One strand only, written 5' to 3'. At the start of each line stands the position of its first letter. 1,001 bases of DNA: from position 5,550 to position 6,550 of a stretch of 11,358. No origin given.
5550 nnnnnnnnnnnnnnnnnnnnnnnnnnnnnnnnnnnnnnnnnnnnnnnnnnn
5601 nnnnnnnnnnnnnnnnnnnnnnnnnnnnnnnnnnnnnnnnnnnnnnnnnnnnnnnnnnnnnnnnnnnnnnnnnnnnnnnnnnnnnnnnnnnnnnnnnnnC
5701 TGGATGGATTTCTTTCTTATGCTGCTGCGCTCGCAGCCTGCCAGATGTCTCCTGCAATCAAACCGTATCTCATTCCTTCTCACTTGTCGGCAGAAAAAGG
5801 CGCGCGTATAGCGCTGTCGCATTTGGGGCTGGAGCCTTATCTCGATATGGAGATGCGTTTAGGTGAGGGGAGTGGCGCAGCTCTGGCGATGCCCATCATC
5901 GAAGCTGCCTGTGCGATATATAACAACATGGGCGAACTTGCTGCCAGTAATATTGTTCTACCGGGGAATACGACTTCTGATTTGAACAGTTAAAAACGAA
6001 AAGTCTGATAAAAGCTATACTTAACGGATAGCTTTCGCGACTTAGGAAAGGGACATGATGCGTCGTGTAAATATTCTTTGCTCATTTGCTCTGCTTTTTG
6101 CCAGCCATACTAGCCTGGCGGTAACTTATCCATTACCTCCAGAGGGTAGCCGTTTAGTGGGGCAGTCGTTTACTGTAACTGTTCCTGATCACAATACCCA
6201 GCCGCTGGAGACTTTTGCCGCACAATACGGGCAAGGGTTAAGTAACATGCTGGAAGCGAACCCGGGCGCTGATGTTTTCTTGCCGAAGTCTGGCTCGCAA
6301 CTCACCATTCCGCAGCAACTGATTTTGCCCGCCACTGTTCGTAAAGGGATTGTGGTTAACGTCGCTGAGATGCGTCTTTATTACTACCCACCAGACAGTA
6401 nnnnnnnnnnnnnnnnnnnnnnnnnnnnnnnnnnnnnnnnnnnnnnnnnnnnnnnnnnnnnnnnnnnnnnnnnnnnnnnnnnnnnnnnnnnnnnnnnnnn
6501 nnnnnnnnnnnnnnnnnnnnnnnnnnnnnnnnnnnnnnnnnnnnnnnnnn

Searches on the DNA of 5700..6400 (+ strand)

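Call 7: search_dna_similar(query=window:5700-6400:+, collection=ecoli_genomes, mode=near, max_rows=30, rows=spread)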
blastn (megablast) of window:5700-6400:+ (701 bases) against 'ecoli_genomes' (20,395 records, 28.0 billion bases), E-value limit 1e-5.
Records with a match: 5421; places in all: 5426; records where one place covers at least 80% of the query: 5417.
Genomes with a match: 5418 of 5426; with a place that covers at least 80% of the query: 5414. Places per genome that has any: lowest 1, median 1, highest 2. On chromosomes: 5421 places; on plasmids: 5.
Best place of each record, by identity: >=99% 328; 95-99% 5093.
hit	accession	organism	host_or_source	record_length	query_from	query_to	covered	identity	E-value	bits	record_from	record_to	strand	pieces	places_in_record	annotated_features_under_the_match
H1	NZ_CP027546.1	Escherichia coli strain 2013C-4187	Homo sapiens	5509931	1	701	100%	100.0%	0e+0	1295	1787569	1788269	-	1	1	ldtA: L,D-transpeptidase | cobT: nicotinate-nucleotide--dimethylbenzimidazole phosphoribosyltransferase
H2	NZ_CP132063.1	Escherichia coli strain QML220601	yak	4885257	1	701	100%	99.0%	0e+0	1256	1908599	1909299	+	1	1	ldtA: L,D-transpeptidase | cobT: nicotinate-nucleotide--dimethylbenzimidazole phosphoribosyltransferase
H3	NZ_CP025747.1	Escherichia coli strain ML35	missing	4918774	1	701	100%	98.9%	0e+0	1251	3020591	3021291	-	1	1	ldtA: L,D-transpeptidase | cobT: nicotinate-nucleotide--dimethylbenzimidazole phosphoribosyltransferase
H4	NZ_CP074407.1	Escherichia coli strain GDAR2-2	Mus musculus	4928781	1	701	100%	98.9%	0e+0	1251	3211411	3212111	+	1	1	ldtA: L,D-transpeptidase | cobT: nicotinate-nucleotide--dimethylbenzimidazole phosphoribosyltransferase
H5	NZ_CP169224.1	Escherichia coli strain EC052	poultry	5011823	1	701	100%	98.9%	0e+0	1251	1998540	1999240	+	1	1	ldtA: L,D-transpeptidase | cobT: nicotinate-nucleotide--dimethylbenzimidazole phosphoribosyltransferase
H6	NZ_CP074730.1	Escherichia coli strain SJ2D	Homo sapiens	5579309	1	701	100%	98.9%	0e+0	1251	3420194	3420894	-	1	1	ldtA: L,D-transpeptidase | cobT: nicotinate-nucleotide--dimethylbenzimidazole phosphoribosyltransferase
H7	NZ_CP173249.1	Escherichia coli strain SRY149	Homo sapiens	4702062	1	701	100%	98.9%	0e+0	1251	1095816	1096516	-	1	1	ldtA: L,D-transpeptidase | cobT: nicotinate-nucleotide--dimethylbenzimidazole phosphoribosyltransferase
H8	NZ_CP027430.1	Escherichia coli strain AS19-RrmA-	not applicable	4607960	1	701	100%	98.7%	0e+0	1245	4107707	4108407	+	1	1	ldtA: L,D-transpeptidase | cobT: nicotinate-nucleotide--dimethylbenzimidazole phosphoribosyltransferase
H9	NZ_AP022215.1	Escherichia coli strain WP8-S17-ESBL-05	-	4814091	1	701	100%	98.7%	0e+0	1245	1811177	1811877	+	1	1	ldtA: L,D-transpeptidase | cobT: nicotinate-nucleotide--dimethylbenzimidazole phosphoribosyltransferase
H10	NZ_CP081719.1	Escherichia coli strain CX05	-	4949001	1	701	100%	98.7%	0e+0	1245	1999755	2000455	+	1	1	ldtA: L,D-transpeptidase | cobT: nicotinate-nucleotide--dimethylbenzimidazole phosphoribosyltransferase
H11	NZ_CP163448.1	Escherichia coli O102:H6 strain M2021_10044824_1_E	pork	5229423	1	701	100%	98.7%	0e+0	1245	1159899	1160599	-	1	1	ldtA: L,D-transpeptidase | cobT: nicotinate-nucleotide--dimethylbenzimidazole phosphoribosyltransferase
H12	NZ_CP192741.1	Escherichia coli strain TUM22764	Laboratory developed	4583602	1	701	100%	98.7%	0e+0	1245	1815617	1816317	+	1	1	ldtA: L,D-transpeptidase | cobT: nicotinate-nucleotide--dimethylbenzimidazole phosphoribosyltransferase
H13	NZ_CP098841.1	Escherichia coli strain CUVET18-1475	Canis lupus familiaris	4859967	1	701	100%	98.7%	0e+0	1245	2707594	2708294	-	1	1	ldtA: L,D-transpeptidase | cobT: nicotinate-nucleotide--dimethylbenzimidazole phosphoribosyltransferase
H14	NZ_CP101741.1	Escherichia coli strain FY26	avian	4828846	1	701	100%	98.6%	0e+0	1240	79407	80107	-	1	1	ldtA: L,D-transpeptidase | cobT: nicotinate-nucleotide--dimethylbenzimidazole phosphoribosyltransferase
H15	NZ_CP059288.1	Escherichia coli strain 1506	Homo sapiens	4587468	1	701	100%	98.4%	0e+0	1234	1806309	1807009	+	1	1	ldtA: L,D-transpeptidase | cobT: nicotinate-nucleotide--dimethylbenzimidazole phosphoribosyltransferase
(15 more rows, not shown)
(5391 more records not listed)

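Call 49: search_dna_similar(query=window:5996-6056:+, collection=ecoli_genomes, mode=near, max_rows=40, rows=spread, max_evalue=10)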
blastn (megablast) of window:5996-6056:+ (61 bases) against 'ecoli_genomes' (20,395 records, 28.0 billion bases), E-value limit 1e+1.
Records with a match: 5407; places in all: 5409; records where one place covers at least 80% of the query: 5407.
Genomes with a match: 5404 of 5426; with a place that covers at least 80% of the query: 5404. Places per genome that has any: lowest 1, median 1, highest 2. On chromosomes: 5404 places; on plasmids: 5.
Best place of each record, by identity: >=99% 1147; 95-99% 4233; 90-95% 27.
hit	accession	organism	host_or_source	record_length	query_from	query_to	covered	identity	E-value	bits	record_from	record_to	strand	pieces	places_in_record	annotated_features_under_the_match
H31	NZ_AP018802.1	Escherichia coli strain E2863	Bos taurus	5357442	1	61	100%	100.0%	5e-23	113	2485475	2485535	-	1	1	ldtA: L,D-transpeptidase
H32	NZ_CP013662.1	Escherichia coli strain 08-00022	Homo sapiens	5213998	1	61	100%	100.0%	5e-23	113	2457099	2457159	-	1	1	ldtA: L,D-transpeptidase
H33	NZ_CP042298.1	Escherichia coli strain RM9088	crow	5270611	1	61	100%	100.0%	5e-23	113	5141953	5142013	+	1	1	ldtA: L,D-transpeptidase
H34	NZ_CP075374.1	Escherichia coli strain no107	stool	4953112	1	61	100%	100.0%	5e-23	113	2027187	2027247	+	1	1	ldtA: L,D-transpeptidase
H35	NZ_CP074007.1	Escherichia coli strain PD4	Pig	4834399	1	61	100%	100.0%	5e-23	113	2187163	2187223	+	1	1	ldtA: L,D-transpeptidase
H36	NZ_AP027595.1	Escherichia coli strain LR-64-2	Homo sapiens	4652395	1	61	100%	100.0%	5e-23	113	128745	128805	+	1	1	ldtA: L,D-transpeptidase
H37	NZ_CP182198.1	Escherichia coli strain EC130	pig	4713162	1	61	100%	100.0%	5e-23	113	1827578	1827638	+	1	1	ldtA: L,D-transpeptidase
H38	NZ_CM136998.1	Escherichia coli strain UPEC69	Homo sapiens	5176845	1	61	100%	100.0%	5e-23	113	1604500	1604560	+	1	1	ldtA: L,D-transpeptidase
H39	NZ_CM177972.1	Escherichia coli strain M24FEP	Gallus gallus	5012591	1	61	100%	100.0%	5e-23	113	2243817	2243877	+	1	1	ldtA: L,D-transpeptidase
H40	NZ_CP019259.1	Escherichia coli strain 13C1065T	chicken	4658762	1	61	100%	98.4%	2e-21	108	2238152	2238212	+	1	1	ldtA: L,D-transpeptidase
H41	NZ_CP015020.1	Escherichia coli strain 28RC1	Bovine carcass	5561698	1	61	100%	98.4%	2e-21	108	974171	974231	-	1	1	ldtA: L,D-transpeptidase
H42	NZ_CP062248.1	Escherichia coli strain AML002_ev02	not applicable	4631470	1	61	100%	98.4%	2e-21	108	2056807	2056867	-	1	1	ldtA: L,D-transpeptidase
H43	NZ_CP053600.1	Escherichia coli strain Nico21(DE3)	not applicable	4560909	1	61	100%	98.4%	2e-21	108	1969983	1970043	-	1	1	ldtA: L,D-transpeptidase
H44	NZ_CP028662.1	Escherichia coli strain 119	cattle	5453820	1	61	100%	98.4%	2e-21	108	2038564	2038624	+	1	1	ldtA: L,D-transpeptidase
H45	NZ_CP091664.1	Escherichia coli strain KKa019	river water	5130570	1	61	100%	98.4%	2e-21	108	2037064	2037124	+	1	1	ldtA: L,D-transpeptidase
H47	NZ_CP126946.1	Escherichia coli O78:H51 strain APEC E18005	Gallus gallus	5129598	1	61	100%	98.4%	2e-21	108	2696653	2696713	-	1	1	ldtA: L,D-transpeptidase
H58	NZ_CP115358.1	Escherichia coli strain CUVET19-1704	dog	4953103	1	61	100%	96.7%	1e-19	102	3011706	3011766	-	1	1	ldtA: L,D-transpeptidase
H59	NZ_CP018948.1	Escherichia coli strain Ecol_224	Homo sapiens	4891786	1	61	100%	95.1%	5e-18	97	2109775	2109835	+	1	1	ldtA: L,D-transpeptidase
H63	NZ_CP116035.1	Escherichia coli strain FAH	Homo sapiens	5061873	1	61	100%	95.1%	5e-18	97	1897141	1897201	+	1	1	ldtA: L,D-transpeptidase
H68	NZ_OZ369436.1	Escherichia coli strain Esc28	not applicable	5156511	1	61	100%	95.1%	5e-18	97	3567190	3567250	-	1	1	ldtA: L,D-transpeptidase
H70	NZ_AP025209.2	Escherichia coli strain 2017.06.04CC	Homo sapiens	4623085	1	61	100%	92.2%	3e-15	88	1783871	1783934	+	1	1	ldtA: L,D-transpeptidase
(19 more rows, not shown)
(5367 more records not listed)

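Call 50: get_annotated_region(hit=H58, flank=30)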
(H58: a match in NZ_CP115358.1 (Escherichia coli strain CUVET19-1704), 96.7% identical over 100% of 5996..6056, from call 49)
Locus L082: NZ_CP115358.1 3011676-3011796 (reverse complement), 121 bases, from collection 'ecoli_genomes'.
description: Escherichia coli strain CUVET19-1704 chromosome, complete genome
organism: Escherichia coli strain CUVET19-1704 (NCBI taxid 562)
replicon: chromosome; assembly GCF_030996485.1
host: dog; source: Prostatic abscess; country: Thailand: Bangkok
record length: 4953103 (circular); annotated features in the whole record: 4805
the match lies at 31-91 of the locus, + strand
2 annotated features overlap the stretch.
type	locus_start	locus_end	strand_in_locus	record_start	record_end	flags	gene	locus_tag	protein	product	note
CDS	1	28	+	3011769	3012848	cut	cobT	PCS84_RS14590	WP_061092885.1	nicotinate-nucleotide--dimethylbenzimidazole phosphoribosyltransferase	-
CDS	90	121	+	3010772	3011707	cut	ldtA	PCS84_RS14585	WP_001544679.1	L,D-transpeptidase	-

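Call 51: get_annotated_region(hit=H59, flank=30)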
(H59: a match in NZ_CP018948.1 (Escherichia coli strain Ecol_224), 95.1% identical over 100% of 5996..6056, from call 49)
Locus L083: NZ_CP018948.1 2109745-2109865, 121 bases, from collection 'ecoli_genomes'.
description: Escherichia coli strain Ecol_224 chromosome, complete genome
organism: Escherichia coli strain Ecol_224 (NCBI taxid 562)
replicon: chromosome; assembly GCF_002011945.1
host: Homo sapiens; source: not applicable; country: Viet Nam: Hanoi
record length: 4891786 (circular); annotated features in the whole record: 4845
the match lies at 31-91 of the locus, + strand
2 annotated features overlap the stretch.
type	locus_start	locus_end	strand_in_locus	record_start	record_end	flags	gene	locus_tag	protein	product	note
CDS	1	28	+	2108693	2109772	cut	cobT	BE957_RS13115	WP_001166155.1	nicotinate-nucleotide--dimethylbenzimidazole phosphoribosyltransferase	-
CDS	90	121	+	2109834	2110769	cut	ldtA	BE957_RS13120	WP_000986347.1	L,D-transpeptidase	-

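Call 52: get_annotated_region(hit=H63, flank=30)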
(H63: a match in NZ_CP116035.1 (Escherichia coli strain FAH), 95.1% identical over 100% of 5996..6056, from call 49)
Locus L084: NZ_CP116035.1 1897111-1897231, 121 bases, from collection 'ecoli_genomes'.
description: Escherichia coli strain FAH chromosome, complete genome
organism: Escherichia coli strain FAH (NCBI taxid 562)
replicon: chromosome; assembly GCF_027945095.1
host: Homo sapiens; source: feces from healthy subject; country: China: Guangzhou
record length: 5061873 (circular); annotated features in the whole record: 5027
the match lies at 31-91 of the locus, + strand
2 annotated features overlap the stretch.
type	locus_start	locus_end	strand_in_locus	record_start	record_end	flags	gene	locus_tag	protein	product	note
CDS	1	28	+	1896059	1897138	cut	cobT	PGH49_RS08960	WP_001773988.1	nicotinate-nucleotide--dimethylbenzimidazole phosphoribosyltransferase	-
CDS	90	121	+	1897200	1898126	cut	ldtA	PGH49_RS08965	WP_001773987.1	L,D-transpeptidase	-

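Call 53: get_annotated_region(hit=H70, flank=30)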
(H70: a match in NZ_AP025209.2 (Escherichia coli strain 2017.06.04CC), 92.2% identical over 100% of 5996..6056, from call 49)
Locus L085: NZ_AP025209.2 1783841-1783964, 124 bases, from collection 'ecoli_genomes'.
description: Escherichia coli strain 2017.06.04CC chromosome, complete genome
organism: Escherichia coli strain 2017.06.04CC (NCBI taxid 562)
replicon: chromosome; assembly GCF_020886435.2
host: Homo sapiens; source: -; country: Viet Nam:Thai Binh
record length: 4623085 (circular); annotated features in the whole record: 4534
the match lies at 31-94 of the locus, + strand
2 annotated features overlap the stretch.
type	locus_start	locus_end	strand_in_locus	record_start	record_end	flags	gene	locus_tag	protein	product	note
CDS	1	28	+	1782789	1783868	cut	cobT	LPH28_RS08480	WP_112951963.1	nicotinate-nucleotide--dimethylbenzimidazole phosphoribosyltransferase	-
CDS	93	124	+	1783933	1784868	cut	ldtA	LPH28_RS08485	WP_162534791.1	L,D-transpeptidase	-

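Call 54: get_annotated_region(hit=H68, flank=30)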
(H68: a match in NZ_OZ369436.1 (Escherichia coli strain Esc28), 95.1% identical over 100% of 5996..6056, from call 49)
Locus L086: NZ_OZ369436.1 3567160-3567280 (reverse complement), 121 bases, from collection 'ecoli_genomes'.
description: Escherichia coli strain Esc28 isolate Esc28 chromosome 1, complete sequence
organism: Escherichia coli strain Esc28 (NCBI taxid 562)
replicon: chromosome; assembly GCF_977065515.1
host: not applicable; source: not applicable; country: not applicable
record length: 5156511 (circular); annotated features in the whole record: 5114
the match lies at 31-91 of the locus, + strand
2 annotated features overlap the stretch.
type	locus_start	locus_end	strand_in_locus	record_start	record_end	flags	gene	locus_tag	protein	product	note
CDS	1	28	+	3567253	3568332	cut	cobT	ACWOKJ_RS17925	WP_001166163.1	nicotinate-nucleotide--dimethylbenzimidazole phosphoribosyltransferase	-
CDS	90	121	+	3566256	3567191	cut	ldtA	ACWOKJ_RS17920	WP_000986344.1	L,D-transpeptidase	-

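Call 55: get_annotated_region(hit=H47, flank=30)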
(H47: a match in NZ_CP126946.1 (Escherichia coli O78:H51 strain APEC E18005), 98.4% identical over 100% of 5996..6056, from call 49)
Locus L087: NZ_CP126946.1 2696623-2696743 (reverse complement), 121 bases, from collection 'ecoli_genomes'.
description: Escherichia coli O78:H51 strain APEC E18005 chromosome, complete genome
organism: Escherichia coli O78:H51 strain APEC E18005 (NCBI taxid 3050630)
replicon: chromosome; assembly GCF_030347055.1
host: Gallus gallus; source: Liver and spleen; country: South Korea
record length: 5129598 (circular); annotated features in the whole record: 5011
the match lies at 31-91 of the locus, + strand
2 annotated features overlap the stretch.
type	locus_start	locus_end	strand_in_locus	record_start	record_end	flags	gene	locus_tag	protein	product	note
CDS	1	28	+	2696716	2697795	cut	cobT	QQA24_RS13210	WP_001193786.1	nicotinate-nucleotide--dimethylbenzimidazole phosphoribosyltransferase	-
CDS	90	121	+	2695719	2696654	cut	ldtA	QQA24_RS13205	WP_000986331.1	L,D-transpeptidase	-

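Call 57: search_dna_similar(query=L083:31-91:+, collection=ecoli_genomes, mode=near, max_rows=3, max_evalue=10)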
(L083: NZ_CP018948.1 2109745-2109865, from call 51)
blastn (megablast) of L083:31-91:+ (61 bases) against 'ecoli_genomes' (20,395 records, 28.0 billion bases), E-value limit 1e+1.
Records with a match: 5365; places in all: 5367; records where one place covers at least 80% of the query: 5365.
Genomes with a match: 5362 of 5426; with a place that covers at least 80% of the query: 5362. Places per genome that has any: lowest 1, median 1, highest 2. On chromosomes: 5362 places; on plasmids: 5.
Best place of each record, by identity: >=99% 1584; 95-99% 1175; 90-95% 2606.
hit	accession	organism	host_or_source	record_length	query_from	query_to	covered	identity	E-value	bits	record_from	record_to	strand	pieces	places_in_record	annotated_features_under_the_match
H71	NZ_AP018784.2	Escherichia coli strain SK1144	-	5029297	1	61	100%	100.0%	5e-23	113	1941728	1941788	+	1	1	ldtA: L,D-transpeptidase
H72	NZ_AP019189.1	Escherichia coli strain M217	Homo sapiens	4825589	1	61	100%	100.0%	5e-23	113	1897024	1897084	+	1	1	ldtA: L,D-transpeptidase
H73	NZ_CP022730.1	Escherichia coli strain SA186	Homo sapiens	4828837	1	61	100%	100.0%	5e-23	113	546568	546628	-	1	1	ldtA: L,D-transpeptidase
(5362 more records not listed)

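Call 61: search_rna_families(source=window, start=5850, end=6200, threshold=evalue, max_evalue=10)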
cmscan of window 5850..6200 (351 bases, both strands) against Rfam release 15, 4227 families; matches with E-value up to 10: 1.
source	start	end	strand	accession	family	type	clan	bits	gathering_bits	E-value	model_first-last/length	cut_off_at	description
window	5880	5900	-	RF01145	sR14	Gene; snRNA; snoRNA; CD-box;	-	9.4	38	5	32-54/54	no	Small nucleolar RNA sR14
